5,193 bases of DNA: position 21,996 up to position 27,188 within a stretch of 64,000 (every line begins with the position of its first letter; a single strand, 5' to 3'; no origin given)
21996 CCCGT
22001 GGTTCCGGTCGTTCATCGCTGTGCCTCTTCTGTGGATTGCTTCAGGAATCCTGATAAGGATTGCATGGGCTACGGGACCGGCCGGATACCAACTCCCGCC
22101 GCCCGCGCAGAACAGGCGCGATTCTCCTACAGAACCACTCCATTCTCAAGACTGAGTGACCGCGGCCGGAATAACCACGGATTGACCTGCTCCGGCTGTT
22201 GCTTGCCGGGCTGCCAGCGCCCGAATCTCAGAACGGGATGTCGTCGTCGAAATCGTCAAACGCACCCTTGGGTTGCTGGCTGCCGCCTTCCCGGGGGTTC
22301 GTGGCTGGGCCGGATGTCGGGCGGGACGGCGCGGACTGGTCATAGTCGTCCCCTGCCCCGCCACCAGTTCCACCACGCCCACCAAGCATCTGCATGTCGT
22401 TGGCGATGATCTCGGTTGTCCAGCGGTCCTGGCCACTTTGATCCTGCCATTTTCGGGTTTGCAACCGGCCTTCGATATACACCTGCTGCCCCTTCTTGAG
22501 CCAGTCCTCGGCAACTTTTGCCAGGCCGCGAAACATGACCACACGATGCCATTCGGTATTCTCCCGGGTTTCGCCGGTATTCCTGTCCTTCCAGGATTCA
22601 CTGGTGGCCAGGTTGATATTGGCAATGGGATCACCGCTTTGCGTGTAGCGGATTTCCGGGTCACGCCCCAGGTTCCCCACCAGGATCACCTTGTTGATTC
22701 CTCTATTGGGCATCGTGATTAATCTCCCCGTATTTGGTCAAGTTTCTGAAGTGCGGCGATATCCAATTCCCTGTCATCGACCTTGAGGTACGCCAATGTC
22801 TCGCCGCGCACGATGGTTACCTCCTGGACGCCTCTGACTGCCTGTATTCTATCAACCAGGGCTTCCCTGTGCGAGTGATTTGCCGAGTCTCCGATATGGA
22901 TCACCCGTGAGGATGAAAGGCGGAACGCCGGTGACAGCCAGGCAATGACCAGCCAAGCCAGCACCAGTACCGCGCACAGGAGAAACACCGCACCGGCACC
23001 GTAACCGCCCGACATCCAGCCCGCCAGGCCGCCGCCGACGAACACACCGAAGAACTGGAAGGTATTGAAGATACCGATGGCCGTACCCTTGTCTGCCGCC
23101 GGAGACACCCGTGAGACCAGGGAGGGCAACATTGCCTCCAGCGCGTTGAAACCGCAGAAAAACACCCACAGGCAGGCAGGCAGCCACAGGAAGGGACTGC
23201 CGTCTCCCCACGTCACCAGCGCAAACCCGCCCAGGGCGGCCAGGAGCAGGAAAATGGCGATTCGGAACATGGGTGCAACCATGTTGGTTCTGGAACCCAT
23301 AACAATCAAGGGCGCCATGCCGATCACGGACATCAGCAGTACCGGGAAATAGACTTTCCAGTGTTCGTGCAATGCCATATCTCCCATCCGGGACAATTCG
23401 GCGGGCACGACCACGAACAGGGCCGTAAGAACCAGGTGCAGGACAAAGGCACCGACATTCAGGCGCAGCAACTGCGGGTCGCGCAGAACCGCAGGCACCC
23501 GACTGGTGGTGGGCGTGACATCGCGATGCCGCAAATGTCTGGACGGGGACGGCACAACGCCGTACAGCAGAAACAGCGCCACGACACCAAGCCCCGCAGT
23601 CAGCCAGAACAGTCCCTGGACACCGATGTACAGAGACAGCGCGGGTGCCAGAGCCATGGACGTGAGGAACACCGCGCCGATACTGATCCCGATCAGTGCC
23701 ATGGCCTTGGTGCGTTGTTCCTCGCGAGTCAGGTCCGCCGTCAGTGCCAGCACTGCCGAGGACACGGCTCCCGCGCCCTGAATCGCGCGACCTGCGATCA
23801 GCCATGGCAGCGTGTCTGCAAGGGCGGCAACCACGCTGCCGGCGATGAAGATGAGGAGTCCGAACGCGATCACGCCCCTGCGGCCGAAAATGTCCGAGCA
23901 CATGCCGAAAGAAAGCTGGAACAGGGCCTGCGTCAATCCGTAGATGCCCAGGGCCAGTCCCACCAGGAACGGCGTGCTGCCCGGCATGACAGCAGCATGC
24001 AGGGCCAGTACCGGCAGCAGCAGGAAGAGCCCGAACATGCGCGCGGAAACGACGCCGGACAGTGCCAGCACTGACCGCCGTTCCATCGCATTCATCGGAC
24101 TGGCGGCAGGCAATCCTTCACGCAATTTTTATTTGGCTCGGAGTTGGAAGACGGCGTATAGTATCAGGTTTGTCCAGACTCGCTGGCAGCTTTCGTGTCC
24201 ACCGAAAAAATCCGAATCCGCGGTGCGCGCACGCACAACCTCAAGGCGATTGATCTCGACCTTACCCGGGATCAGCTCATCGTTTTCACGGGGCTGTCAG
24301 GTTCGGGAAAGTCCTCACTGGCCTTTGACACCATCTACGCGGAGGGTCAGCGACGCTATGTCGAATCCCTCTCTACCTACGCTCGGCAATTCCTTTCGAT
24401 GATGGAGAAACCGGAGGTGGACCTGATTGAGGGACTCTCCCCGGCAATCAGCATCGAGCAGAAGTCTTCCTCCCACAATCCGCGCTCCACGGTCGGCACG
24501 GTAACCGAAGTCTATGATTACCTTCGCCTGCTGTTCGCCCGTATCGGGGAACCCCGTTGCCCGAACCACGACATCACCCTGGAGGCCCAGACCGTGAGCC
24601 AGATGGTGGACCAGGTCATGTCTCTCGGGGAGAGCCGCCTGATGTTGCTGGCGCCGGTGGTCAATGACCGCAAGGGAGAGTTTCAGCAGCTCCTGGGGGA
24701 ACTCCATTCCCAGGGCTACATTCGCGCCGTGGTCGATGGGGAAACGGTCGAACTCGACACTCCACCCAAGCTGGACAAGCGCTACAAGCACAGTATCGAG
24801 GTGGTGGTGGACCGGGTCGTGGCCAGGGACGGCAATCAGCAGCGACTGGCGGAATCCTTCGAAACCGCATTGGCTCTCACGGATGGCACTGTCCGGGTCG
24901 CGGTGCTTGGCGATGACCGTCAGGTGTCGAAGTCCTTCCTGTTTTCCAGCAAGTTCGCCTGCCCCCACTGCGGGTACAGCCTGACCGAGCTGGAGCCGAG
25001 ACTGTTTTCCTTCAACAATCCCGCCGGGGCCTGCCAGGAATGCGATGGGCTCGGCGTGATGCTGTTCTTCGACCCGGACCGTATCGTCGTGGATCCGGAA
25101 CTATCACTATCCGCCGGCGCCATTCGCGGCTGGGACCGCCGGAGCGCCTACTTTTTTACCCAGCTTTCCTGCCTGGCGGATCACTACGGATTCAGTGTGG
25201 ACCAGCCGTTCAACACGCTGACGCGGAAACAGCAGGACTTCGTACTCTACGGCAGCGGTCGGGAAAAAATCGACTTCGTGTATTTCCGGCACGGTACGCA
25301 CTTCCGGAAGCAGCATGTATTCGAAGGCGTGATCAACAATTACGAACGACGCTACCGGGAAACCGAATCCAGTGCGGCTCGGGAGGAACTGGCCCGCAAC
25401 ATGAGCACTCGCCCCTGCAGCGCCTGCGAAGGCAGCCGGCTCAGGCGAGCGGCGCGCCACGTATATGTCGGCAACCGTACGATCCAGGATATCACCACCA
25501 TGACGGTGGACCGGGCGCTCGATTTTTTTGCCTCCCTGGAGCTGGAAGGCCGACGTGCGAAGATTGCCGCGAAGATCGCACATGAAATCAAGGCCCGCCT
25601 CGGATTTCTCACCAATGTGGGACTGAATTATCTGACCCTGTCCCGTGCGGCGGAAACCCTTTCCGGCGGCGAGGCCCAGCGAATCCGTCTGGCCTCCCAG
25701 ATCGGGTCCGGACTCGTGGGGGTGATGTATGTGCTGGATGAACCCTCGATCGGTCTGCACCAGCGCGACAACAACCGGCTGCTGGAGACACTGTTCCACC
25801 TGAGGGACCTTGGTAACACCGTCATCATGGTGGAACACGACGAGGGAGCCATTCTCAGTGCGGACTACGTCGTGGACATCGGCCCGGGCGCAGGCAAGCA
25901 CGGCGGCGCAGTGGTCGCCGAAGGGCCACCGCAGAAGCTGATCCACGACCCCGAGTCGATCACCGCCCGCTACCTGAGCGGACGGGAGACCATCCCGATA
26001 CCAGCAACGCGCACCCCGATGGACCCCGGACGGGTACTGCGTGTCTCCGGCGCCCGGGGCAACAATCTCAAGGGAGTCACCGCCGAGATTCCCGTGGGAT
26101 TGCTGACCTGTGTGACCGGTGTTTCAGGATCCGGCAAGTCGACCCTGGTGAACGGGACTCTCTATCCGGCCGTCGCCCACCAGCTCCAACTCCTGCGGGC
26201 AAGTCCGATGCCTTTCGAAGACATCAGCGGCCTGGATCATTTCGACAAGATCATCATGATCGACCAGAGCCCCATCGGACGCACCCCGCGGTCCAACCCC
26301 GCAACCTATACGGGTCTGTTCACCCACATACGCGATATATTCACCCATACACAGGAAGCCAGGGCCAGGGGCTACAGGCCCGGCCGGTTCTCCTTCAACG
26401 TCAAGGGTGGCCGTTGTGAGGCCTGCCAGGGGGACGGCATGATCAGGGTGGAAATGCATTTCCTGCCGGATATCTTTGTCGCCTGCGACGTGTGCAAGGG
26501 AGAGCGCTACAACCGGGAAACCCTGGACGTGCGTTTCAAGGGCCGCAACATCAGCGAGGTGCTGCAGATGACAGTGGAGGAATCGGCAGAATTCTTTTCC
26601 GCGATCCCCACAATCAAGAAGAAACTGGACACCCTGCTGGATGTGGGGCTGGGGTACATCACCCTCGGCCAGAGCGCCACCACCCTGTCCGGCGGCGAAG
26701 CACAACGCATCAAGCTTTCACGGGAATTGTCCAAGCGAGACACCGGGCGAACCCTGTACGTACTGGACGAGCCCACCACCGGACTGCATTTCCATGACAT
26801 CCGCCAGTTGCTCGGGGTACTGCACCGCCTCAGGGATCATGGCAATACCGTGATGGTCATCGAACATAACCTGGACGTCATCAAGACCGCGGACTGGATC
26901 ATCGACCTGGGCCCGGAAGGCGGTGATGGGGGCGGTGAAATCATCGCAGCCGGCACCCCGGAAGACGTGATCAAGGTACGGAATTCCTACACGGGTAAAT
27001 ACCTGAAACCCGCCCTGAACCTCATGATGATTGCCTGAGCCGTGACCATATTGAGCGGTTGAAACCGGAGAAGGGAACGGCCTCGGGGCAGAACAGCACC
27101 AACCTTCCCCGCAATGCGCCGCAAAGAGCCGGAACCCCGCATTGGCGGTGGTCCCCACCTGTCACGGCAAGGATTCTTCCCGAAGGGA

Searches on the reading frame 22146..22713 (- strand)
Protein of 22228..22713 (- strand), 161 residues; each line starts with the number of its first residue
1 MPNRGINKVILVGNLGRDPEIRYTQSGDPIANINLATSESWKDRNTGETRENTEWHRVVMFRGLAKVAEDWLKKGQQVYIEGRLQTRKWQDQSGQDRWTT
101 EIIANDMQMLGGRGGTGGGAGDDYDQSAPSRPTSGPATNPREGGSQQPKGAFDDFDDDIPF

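Call 11: search_protein_families(library=pfam, proteins=[window:22228-22713:-, window:22146-22664:-], max_evalue=0.001)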
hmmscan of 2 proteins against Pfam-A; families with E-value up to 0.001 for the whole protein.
window:22228-22713:- (161 aa): 1 family
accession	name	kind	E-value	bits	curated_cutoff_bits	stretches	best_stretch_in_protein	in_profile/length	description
PF00436.31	SSB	-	2.3e-40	137.3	26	1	6-110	1-104/104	Single-strand binding protein family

window:22146-22664:- (172 aa): 0 families

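Call 12: search_protein_families(library=ncbifam, proteins=[window:22228-22713:-], max_evalue=0.01)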
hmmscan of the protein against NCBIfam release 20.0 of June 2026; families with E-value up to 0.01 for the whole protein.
window:22228-22713:- (161 aa): 19 families
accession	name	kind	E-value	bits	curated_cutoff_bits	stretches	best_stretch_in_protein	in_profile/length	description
NF004972.0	PRK06341.1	equivalog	2.5e-58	196.7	254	1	6-161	5-166/166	single-stranded DNA-binding protein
NF006533.0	PRK09010.1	subfamily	4.6e-58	196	260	1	1-161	1-177/177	single-stranded DNA-binding protein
NF005406.0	PRK06958.1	subfamily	1.4e-57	195.1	252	1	6-127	4-125/182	single-stranded DNA-binding protein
TIGR00621.2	ssb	subfamily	1.3e-54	185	53.95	1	4-161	2-165/165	single-stranded DNA-binding protein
NF004357.0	PRK05733.1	subfamily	3e-53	180.4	241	1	4-161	3-172/172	single-stranded DNA-binding protein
NF006445.0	PRK08763.1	subfamily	1.7e-50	171.4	246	1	4-161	3-164/164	single-stranded DNA-binding protein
NF010292.0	PRK13732.1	subfamily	3.1e-44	150.9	265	1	1-136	1-138/175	single-stranded DNA-binding protein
NF005170.0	PRK06642.1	equivalog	6.8e-40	136.3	270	1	6-106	5-106/152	single-stranded DNA-binding protein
NF006297.0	PRK08486.1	equivalog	6.6e-30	104.6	212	1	7-126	3-123/182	single-stranded DNA-binding protein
NF005580.0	PRK07275.1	subfamily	6.1e-27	94.8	254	1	6-161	2-162/162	single-stranded DNA-binding protein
NF005241.0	PRK06751.1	equivalog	4.3e-20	72.5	313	1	6-128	2-120/173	single-stranded DNA-binding protein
NF005674.0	PRK07459.1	equivalog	3.2e-18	65.8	161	1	6-117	3-108/121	single-stranded DNA-binding protein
NF005851.0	PRK07772.1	subfamily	7.5e-17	62.1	194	1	9-106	7-105/191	single-stranded DNA-binding protein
NF005579.0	PRK07274.1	equivalog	2.7e-14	53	169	1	6-113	2-105/131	single-stranded DNA-binding protein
NF005242.0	PRK06752.1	equivalog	1.1e-13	51.3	189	1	6-111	2-104/112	single-stranded DNA-binding protein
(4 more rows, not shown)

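Call 14: find_encoding_contigs(protein=window:22228-22713:-, flank=3000, max_places=10)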
Protein window:22228-22713:- (161 aa): no gene with exactly this product is on record in the collection.

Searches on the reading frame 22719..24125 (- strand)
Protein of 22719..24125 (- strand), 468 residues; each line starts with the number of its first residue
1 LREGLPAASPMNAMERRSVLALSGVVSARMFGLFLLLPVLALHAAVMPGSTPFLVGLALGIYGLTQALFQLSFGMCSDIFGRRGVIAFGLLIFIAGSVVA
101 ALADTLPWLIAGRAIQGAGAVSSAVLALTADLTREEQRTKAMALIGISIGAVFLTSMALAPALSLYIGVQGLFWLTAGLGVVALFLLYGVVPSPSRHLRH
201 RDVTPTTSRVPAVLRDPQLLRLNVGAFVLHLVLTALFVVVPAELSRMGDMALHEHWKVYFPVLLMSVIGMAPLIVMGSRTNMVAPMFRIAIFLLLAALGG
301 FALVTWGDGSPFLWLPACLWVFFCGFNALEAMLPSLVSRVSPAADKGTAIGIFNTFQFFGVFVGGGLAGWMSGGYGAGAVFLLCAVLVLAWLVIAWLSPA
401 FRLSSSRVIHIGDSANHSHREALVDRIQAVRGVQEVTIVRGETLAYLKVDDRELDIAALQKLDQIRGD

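Call 11: search_protein_families(library=pfam, proteins=[window:22719-24125:-], max_evalue=0.001)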
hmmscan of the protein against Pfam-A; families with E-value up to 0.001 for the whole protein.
window:22719-24125:- (468 aa): 3 families
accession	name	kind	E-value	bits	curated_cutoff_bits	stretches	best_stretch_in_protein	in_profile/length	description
PF07690.21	MFS_1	-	3.6e-43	148.2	33.4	2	27-364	6-346/347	Major Facilitator Superfamily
PF00083.30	Sugar_tr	-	5e-07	29.4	22.3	1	54-194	47-192/452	Sugar (and other) transporter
PF21987.2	YajR_YAM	-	3.1e-06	27.3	26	1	418-451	10-43/56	YajR YAM domain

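Call 12: search_protein_families(library=ncbifam, proteins=[window:22719-24125:-], max_evalue=0.01)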
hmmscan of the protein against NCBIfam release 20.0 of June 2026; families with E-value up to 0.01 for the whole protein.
window:22719-24125:- (468 aa): 36 families (the best 25 are shown)
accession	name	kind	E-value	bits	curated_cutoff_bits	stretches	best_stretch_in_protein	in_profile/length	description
NF008654.0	PRK11652.1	equivalog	1.7e-15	56.8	479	1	59-193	50-186/397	multidrug efflux MFS transporter EmrD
TIGR00880.1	2_A_01_02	superfamily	1.2e-14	54.6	131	1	57-192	2-139/141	multidrug resistance protein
TIGR00895.1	2A0115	subfamily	6.5e-13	48.4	418.55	2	70-201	69-202/398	aromatic acid/H+ symport family MFS transporter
NF008314.0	PRK11102.1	equivalog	1.6e-11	44.1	303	1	54-193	46-187/396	Bcr/CflA family multidrug efflux MFS transporter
NF012174.0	tet_MFS_A_B_C_D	equivalog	5e-11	42.1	475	1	25-191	10-178/382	Tet(A)/Tet(B)/Tet(C) family tetracycline efflux MFS transporter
TIGR00710.1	efflux_Bcr_CflA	subfamily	4.8e-10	39.4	200.9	1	51-373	38-360/385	Bcr/CflA family efflux MFS transporter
NF007782.0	PRK10473.1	subfamily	9.9e-10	38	417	1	58-239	43-217/394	MdtL family multidrug efflux MFS transporter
NF000218.1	FexA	exception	2.1e-09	36.6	900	1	19-190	25-195/475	chloramphenicol/florfenicol efflux MFS transporter FexA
NF033134.0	cmlA_floR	equivalog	3.4e-09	36.6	450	1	35-183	28-178/388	CmlA/FloR family chloramphenicol efflux MFS transporter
NF052222.1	UridTportUriT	equivalog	1.1e-08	34.5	600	1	35-192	28-186/463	uridine transporter UriT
NF045486.1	tet_MFS_30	exception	2e-08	33.9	730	1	25-185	11-167/392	tetracycline efflux MFS transporter Tet(30)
NF053813.1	MFS_TcaB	equivalog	4.1e-08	32.4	475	1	56-236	44-220/396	putative multidrug effflux MFS transporter TcaB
NF053757.1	BclibactTpBcbE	equivalog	1e-07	31.2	600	1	18-393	3-383/394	bacillibactin exporter BcbE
NF041228.1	BagJ_FevB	exception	1.7e-07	30.6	800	1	37-159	42-160/452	bagremycin/ferroverdin transporter BagJ/FevB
NF012169.0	qepA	equivalog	2.8e-07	29.5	1075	1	19-176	25-182/511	fluoroquinolone efflux MFS transporter QepA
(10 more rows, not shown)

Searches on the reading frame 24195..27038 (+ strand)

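Call 11: search_protein_families(library=pfam, proteins=[window:24195-27038:+], max_evalue=0.001)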
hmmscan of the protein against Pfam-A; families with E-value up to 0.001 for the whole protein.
window:24195-27038:+ (947 aa): 11 families
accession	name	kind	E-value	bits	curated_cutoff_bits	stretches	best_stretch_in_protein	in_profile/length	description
PF17755.6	UvrA_DNA-bind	-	1.3e-37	128.9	23.2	1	293-400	1-109/110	UvrA DNA-binding domain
PF17760.6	UvrA_inter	-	1.2e-35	122.1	23.3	1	132-237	1-107/109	UvrA interaction domain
PF00005.33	ABC_tran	-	2.4e-16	61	25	0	812-862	90-137/137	ABC transporter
PF02463.25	SMC_N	-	5e-07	29.8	40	0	830-903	136-209/220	RecF/RecN/SMC N terminal domain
PF13555.12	AAA_29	-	6.5e-07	29.4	27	0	630-654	17-41/61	P-loop containing region of AAA domain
PF20703.3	nSTAND1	-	1e-06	29.1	27.1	0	630-663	28-61/379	Novel STAND NTPase 1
PF03193.22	RsgA_GTPase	-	5.6e-06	26.7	30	0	614-654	86-125/174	RsgA GTPase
PF13191.12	AAA_16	-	8.2e-05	23.6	32.6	0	637-660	26-49/167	AAA ATPase domain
PF13476.12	AAA_23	-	0.00021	22.5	27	0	5-42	1-35/201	AAA domain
PF00684.25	DnaJ_CXXCXGXG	-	0.00034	21.2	32.7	0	740-771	17-51/65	DnaJ central domain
PF13671.12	AAA_33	-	0.00078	20.2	27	0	28-43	1-16/143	AAA domain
